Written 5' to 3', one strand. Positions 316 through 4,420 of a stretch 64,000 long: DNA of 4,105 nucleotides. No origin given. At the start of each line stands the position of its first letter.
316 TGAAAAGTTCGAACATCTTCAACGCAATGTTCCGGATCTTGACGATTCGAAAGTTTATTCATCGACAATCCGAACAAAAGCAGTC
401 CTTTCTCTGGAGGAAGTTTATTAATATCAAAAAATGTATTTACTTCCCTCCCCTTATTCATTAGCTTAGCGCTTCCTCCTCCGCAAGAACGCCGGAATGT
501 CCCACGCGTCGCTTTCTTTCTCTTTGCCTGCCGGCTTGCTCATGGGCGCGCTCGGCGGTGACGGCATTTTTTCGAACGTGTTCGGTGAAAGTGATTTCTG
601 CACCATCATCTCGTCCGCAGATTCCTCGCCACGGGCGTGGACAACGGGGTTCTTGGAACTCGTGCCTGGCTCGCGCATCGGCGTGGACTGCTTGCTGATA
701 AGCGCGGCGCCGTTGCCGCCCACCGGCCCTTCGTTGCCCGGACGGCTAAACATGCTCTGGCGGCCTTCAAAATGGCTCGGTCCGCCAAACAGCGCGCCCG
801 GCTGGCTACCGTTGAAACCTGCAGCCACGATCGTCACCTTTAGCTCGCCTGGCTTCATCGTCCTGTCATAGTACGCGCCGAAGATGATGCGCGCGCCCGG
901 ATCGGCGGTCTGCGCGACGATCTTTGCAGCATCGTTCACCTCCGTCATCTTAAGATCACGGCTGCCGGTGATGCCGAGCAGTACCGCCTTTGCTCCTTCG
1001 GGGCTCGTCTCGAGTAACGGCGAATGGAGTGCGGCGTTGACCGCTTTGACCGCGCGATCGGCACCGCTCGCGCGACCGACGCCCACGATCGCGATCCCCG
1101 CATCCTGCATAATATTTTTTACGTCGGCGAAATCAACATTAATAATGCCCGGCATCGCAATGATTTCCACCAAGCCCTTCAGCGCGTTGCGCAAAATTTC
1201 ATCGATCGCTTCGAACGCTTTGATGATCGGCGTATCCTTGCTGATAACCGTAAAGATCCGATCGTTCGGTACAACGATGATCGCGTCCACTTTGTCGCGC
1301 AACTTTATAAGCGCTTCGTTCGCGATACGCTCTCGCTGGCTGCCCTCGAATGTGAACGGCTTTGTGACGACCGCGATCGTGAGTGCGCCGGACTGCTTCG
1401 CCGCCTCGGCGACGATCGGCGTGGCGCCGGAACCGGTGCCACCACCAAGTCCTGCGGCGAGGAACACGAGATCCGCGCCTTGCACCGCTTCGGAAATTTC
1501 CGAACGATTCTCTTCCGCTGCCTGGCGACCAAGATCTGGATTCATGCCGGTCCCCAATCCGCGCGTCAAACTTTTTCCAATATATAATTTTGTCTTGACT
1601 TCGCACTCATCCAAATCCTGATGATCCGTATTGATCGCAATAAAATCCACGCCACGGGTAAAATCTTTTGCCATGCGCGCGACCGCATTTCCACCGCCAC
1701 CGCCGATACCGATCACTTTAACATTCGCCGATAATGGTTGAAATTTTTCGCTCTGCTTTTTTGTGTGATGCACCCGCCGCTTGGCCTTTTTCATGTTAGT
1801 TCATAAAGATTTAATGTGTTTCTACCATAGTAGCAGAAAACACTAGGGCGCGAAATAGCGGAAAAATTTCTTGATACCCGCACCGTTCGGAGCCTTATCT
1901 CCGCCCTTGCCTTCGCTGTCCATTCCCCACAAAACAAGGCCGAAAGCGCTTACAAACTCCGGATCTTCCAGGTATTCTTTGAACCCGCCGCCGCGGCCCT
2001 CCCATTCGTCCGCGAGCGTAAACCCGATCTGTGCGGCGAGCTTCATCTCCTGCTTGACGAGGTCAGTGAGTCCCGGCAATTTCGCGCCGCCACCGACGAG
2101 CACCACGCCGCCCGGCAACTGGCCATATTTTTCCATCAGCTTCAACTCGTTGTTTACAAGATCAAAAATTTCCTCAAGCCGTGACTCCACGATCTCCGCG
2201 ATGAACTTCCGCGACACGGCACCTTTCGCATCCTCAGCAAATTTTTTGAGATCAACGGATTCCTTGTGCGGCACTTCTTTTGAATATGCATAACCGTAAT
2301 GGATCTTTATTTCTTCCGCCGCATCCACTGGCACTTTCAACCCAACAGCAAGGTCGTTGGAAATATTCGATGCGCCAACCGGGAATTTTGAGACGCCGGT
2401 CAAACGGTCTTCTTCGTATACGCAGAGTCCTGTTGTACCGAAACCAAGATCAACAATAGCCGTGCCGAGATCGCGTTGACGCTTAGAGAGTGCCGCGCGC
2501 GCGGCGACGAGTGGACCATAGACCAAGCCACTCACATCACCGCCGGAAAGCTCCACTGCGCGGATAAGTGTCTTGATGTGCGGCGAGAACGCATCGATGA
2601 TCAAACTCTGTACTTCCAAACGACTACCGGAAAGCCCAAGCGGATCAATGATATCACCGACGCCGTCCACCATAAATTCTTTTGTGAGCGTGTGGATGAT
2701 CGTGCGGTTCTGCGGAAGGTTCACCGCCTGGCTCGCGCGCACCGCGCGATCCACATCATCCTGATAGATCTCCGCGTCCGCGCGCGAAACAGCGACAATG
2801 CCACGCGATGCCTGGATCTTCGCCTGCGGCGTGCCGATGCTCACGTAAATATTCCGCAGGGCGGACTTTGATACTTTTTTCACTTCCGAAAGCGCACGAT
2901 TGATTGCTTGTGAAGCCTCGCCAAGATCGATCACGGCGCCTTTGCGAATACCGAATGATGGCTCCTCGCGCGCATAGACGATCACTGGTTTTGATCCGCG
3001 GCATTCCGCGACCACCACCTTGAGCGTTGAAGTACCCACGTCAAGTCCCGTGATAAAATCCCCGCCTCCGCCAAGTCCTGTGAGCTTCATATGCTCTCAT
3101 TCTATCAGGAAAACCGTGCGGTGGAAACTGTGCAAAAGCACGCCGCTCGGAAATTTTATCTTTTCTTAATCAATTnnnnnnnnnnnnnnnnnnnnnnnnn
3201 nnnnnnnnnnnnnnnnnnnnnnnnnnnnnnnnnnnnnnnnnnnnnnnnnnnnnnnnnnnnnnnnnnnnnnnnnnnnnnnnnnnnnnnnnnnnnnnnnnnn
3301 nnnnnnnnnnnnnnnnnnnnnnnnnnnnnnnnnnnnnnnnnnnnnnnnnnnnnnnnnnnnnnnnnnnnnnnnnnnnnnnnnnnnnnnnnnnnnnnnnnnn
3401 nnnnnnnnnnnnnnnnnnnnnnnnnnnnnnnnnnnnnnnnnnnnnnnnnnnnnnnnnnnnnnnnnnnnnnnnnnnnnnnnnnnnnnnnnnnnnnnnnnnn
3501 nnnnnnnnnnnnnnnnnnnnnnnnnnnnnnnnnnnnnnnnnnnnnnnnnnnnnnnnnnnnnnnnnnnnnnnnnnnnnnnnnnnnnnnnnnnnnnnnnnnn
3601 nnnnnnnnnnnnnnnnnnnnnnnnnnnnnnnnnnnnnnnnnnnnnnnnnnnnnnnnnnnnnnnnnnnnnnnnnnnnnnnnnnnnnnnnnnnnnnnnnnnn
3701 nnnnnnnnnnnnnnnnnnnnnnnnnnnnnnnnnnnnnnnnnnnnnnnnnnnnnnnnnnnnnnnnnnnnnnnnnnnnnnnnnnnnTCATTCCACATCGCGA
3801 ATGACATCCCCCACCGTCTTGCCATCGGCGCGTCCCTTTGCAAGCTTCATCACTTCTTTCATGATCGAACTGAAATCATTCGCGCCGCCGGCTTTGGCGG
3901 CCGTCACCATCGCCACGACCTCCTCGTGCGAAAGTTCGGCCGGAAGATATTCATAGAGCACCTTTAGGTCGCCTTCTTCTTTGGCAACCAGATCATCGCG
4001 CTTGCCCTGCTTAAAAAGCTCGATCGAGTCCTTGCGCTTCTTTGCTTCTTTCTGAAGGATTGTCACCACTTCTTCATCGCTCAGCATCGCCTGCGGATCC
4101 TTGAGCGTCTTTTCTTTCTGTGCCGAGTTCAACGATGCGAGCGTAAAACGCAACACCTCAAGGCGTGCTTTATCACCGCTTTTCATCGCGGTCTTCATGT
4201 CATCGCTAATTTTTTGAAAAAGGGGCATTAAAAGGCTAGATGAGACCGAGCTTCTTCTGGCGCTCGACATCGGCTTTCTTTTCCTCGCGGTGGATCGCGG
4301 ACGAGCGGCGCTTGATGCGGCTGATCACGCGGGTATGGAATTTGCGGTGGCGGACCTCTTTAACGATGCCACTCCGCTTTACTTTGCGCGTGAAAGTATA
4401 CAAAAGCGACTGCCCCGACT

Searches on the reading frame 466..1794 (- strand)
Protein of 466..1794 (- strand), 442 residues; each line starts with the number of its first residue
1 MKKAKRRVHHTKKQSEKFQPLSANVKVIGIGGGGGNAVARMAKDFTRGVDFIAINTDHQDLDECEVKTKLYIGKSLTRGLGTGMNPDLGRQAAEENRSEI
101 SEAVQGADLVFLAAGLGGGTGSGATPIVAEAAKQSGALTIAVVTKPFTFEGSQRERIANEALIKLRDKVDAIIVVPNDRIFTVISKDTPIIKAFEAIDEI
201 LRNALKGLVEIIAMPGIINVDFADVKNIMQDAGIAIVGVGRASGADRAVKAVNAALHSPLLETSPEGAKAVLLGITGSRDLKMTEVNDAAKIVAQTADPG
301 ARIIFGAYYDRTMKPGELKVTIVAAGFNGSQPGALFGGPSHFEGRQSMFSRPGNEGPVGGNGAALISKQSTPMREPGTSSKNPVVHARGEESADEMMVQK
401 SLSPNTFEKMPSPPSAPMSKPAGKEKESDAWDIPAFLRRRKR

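Call 7: search_protein_families(library=pfam, max_evalue=0.001, proteins=[window:466-1794:-])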
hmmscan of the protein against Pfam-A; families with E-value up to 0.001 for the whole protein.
window:466-1794:- (442 aa): 2 families
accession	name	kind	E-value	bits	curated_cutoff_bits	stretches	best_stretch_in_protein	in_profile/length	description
PF00091.31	Tubulin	-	1.8e-45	156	33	1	24-184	1-189/190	Tubulin/FtsZ family, GTPase domain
PF12327.13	FtsZ_C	-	1.8e-27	95.9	27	1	233-327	1-94/95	FtsZ family, C-terminal domain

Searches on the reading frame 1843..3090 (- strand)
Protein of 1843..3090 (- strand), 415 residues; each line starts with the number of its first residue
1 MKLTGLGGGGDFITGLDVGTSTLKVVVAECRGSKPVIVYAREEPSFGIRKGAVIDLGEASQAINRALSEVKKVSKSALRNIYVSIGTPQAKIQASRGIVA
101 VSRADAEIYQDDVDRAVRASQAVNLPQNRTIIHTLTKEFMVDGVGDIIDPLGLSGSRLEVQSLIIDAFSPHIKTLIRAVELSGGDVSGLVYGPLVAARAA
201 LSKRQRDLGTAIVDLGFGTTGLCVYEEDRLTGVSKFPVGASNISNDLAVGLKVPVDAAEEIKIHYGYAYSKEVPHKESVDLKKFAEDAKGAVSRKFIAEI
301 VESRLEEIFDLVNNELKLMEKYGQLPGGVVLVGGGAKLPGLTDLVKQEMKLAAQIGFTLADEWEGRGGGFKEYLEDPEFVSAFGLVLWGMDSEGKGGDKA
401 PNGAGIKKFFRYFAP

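Call 7: search_protein_families(library=pfam, max_evalue=0.001, proteins=[window:1843-3090:-])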
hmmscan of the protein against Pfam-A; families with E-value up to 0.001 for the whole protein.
window:1843-3090:- (415 aa): 4 families
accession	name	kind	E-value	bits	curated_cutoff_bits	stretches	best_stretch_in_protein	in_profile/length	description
PF14450.12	FtsA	-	2.4e-26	93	31.8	1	211-384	1-127/127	Cell division protein FtsA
PF02491.25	SHS2_FTSA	-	1.1e-20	74.2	25.4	1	91-165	5-78/79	SHS2 domain inserted in FTSA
PF06723.19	MreB_Mbl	-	8.9e-10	38.3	27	1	178-355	115-303/327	MreB/Mbl protein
PF11104.14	PilM_2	-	1.8e-05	24.3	27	0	201-355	173-304/340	Type IV pilus assembly protein PilM;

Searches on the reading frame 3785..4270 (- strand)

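Call 7: search_protein_families(library=pfam, max_evalue=0.001, proteins=[window:3785-4270:-])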
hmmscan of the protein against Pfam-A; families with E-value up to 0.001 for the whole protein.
window:3785-4270:- (161 aa): 1 family
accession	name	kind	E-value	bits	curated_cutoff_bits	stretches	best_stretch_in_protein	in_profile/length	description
PF09424.15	YqeY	-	2.5e-35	122.1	27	1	19-159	2-141/143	Yqey-like protein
